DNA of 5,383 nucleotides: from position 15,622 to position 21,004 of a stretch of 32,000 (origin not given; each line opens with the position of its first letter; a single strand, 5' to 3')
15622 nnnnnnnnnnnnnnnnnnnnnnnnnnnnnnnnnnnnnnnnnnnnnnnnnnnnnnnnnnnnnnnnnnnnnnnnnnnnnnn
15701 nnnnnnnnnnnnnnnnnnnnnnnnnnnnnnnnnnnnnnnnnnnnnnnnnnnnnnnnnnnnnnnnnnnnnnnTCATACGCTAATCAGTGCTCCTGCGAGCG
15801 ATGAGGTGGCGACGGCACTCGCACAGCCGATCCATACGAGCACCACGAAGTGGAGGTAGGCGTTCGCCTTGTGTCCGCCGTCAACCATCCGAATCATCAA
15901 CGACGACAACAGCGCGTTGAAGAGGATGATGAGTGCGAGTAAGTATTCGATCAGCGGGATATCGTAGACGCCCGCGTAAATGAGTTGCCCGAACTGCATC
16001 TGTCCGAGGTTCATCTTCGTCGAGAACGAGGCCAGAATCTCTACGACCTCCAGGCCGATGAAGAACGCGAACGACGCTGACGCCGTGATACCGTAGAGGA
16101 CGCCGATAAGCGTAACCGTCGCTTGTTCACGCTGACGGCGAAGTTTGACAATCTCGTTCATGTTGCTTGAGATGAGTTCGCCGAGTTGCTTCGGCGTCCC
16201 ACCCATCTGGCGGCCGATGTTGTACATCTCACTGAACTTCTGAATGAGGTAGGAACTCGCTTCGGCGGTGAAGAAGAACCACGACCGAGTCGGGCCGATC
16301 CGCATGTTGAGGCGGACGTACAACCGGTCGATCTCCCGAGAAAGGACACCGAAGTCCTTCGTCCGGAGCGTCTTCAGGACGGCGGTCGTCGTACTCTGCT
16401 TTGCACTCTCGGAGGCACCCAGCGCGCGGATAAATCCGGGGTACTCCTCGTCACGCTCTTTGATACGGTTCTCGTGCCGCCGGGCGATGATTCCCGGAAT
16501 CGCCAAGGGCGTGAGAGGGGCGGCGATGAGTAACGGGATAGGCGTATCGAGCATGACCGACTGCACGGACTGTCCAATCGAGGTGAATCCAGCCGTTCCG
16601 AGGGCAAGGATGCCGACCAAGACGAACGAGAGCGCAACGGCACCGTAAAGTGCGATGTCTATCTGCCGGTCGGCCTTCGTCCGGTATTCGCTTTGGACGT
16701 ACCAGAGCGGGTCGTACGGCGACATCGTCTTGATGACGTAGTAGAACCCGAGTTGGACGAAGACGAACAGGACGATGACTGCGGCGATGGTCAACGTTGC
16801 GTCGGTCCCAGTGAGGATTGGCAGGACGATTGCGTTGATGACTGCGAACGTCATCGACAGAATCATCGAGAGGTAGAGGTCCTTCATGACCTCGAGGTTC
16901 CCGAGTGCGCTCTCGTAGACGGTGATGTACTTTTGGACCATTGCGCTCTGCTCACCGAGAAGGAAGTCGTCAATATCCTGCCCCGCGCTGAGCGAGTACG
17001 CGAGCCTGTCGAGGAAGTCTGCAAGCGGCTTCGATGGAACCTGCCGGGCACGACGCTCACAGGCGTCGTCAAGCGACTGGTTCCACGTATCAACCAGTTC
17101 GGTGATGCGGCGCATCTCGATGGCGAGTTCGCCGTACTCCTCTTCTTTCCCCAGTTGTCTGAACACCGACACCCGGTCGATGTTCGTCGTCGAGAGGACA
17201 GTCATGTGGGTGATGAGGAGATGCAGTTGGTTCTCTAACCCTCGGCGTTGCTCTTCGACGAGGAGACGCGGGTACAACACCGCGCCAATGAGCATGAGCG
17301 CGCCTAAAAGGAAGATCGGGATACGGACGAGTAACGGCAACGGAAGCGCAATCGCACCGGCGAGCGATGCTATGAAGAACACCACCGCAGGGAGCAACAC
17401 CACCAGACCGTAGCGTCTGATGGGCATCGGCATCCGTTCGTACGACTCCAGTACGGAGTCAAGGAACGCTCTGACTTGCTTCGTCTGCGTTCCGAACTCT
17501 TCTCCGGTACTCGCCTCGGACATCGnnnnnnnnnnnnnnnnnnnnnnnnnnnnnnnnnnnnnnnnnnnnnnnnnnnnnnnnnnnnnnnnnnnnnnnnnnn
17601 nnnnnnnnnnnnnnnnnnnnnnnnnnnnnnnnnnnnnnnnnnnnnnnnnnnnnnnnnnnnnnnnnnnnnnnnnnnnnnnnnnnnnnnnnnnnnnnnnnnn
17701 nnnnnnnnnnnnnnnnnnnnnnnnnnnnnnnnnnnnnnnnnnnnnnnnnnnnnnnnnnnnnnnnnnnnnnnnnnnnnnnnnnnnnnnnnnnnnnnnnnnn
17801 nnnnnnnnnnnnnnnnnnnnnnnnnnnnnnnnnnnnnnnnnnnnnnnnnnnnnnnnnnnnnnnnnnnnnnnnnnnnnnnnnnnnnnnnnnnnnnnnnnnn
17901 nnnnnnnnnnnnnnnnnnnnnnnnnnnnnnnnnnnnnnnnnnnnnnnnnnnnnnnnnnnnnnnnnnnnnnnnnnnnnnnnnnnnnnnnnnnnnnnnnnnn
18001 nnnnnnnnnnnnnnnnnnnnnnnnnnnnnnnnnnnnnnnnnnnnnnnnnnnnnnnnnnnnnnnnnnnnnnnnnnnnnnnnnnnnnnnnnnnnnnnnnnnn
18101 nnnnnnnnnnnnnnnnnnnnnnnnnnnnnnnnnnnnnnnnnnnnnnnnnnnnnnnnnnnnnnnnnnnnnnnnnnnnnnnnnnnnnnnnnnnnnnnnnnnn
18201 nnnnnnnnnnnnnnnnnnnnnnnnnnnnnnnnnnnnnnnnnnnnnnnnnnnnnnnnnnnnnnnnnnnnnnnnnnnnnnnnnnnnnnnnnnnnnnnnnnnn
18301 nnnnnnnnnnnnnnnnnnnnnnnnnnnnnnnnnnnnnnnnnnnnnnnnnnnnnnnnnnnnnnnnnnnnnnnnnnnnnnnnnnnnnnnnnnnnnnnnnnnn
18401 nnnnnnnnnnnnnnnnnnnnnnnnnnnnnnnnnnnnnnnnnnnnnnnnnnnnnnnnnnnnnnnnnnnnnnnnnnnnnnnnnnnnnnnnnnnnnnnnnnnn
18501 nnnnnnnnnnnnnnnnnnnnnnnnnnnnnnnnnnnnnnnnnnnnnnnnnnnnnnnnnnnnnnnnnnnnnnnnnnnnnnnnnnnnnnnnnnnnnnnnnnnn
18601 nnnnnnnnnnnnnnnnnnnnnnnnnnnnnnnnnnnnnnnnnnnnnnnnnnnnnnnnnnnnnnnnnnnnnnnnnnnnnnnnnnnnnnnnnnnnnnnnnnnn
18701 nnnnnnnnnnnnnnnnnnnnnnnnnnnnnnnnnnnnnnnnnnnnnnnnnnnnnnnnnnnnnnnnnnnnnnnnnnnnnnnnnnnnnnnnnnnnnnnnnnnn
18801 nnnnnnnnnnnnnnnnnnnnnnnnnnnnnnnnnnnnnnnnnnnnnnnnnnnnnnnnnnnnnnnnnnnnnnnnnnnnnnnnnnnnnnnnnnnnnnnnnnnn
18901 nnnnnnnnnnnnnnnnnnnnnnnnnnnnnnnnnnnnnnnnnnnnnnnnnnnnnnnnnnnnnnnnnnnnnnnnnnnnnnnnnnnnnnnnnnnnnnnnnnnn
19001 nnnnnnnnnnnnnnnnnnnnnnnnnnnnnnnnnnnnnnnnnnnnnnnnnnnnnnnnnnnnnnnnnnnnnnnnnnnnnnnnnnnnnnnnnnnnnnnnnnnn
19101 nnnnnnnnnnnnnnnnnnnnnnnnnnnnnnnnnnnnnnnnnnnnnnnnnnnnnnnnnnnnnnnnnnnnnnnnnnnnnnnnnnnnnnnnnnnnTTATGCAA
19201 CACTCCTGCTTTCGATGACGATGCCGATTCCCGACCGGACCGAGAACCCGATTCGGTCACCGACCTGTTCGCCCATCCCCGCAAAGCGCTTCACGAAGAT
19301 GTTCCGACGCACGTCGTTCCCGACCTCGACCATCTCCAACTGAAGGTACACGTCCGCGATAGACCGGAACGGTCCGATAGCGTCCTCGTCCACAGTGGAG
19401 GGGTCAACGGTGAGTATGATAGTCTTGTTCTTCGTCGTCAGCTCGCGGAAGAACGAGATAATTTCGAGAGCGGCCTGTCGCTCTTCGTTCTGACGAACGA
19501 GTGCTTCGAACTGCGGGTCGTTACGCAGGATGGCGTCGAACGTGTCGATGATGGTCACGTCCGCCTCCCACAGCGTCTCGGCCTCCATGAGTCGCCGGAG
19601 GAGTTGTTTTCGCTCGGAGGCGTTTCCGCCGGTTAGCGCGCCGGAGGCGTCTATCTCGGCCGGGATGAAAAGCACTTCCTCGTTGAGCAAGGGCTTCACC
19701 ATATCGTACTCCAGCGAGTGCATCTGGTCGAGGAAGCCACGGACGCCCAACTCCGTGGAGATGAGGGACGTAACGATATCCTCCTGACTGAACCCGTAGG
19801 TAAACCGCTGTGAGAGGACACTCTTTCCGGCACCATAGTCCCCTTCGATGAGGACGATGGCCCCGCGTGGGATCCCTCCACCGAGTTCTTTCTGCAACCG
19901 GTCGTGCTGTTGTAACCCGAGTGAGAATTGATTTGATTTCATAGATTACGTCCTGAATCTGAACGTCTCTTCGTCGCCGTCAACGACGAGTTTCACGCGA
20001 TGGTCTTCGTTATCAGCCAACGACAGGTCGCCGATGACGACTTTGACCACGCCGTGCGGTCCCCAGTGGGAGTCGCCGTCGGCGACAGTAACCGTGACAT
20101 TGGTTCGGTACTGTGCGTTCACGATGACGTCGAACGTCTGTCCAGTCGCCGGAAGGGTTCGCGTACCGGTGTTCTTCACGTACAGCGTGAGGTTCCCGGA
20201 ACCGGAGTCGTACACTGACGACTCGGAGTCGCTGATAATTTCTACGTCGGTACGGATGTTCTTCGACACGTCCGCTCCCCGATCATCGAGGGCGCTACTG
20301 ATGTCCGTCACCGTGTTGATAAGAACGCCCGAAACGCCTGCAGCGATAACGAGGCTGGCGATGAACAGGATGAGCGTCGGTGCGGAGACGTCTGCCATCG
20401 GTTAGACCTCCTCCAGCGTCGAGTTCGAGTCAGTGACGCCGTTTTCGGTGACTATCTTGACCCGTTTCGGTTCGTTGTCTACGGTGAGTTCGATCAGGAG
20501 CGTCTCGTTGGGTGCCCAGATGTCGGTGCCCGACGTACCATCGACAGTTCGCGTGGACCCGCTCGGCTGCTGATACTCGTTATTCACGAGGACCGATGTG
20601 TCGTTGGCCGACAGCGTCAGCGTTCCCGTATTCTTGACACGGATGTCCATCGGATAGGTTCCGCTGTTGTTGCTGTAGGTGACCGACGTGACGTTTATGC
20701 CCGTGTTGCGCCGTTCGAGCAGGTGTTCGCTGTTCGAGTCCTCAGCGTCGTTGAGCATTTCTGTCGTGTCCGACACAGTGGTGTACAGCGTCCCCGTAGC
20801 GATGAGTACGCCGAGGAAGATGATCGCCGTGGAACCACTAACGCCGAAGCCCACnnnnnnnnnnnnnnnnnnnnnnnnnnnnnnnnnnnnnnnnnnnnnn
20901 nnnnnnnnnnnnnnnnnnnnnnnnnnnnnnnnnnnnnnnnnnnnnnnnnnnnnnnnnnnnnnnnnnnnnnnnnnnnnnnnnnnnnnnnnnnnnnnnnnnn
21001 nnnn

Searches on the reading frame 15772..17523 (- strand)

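Call 34: search_protein_families(library=pfam, proteins=[window:15772-17523:-], max_evalue=0.001)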
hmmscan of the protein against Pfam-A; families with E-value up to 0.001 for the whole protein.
window:15772-17523:- (583 aa): 1 family
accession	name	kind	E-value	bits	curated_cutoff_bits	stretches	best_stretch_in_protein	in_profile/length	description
PF00482.28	T2SSF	-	6.6e-12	45.9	25.2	1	104-228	2-121/125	Type II secretion system (T2SS), protein F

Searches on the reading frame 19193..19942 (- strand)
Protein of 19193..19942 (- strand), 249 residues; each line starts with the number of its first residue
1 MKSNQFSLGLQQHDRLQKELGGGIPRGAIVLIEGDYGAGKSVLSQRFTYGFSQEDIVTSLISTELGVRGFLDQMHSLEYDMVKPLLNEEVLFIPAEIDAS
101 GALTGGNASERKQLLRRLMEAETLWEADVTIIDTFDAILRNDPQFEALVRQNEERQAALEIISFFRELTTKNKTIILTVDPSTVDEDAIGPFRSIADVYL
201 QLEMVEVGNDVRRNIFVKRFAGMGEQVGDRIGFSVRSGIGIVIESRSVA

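Call 34: search_protein_families(library=pfam, proteins=[window:19193-19942:-], max_evalue=0.001)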
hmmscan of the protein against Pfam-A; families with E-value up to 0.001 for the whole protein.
window:19193-19942:- (249 aa): 3 families
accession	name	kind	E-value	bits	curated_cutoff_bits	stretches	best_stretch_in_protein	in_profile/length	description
PF06745.19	ATPase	-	1.2e-15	58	26.6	1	18-223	10-208/231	KaiC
PF05729.18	NACHT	-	0.00037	20.8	26.7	0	29-186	2-135/167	NACHT domain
PF13481.12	AAA_25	-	0.0008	19.5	27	0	11-143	17-160/195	AAA domain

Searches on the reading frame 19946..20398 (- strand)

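Call 34: search_protein_families(library=pfam, proteins=[window:19946-20398:-], max_evalue=0.001)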
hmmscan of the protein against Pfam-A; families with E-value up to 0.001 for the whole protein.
window:19946-20398:- (150 aa): 1 family
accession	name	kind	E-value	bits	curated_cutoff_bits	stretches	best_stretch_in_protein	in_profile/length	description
PF01917.21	Arch_flagellin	-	1.8e-22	80.8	29.5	1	4-139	3-152/162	Archaebacterial flagellin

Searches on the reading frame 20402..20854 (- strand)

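Call 35: search_protein_families(library=pfam, proteins=[window:20402-20854:-], max_evalue=0.001)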
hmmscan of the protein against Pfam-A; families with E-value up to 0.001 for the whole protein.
window:20402-20854:- (150 aa): 1 family
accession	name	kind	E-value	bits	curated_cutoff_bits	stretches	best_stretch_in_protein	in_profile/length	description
PF01917.21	Arch_flagellin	-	6.6e-12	46.5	29.5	1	7-144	5-160/162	Archaebacterial flagellin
